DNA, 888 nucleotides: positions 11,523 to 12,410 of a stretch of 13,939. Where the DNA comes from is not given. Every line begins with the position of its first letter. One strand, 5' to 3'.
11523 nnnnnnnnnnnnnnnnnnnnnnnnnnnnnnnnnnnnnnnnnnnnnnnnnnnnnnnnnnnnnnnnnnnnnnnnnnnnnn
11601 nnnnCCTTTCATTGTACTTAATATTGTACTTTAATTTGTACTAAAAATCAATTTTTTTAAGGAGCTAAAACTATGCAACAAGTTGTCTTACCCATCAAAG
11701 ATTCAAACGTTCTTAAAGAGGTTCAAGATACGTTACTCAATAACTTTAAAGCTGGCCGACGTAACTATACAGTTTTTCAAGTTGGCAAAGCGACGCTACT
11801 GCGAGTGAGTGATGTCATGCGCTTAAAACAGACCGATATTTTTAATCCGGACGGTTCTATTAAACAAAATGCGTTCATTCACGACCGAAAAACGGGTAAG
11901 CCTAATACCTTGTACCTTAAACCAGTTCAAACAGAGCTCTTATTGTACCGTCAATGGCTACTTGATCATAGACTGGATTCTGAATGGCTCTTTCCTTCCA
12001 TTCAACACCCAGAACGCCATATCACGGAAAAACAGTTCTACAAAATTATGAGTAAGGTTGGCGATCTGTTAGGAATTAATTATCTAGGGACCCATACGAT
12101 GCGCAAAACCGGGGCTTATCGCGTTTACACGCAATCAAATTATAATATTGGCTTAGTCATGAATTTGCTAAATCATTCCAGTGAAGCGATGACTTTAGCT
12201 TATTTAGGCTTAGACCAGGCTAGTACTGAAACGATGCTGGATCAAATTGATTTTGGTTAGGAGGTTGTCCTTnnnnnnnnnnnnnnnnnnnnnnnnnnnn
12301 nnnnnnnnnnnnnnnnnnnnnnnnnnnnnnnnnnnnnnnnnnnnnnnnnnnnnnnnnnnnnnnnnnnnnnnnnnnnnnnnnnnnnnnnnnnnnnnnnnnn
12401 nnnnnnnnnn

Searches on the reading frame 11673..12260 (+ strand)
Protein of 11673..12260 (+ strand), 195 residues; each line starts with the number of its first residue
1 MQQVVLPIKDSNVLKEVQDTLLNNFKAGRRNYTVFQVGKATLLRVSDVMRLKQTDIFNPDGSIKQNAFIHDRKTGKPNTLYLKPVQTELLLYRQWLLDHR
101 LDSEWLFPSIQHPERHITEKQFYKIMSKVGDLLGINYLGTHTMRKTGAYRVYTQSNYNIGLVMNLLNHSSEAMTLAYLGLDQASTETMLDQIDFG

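Call 27: search_protein_families(library=pfam, proteins=[window:11673-12260:+])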
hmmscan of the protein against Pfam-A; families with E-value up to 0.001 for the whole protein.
window:11673-12260:+ (195 aa): 1 family
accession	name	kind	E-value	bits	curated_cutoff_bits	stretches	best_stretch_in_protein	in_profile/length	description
PF00589.27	Phage_integrase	-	1.1e-17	64.8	27.1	1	20-181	10-169/172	Phage integrase family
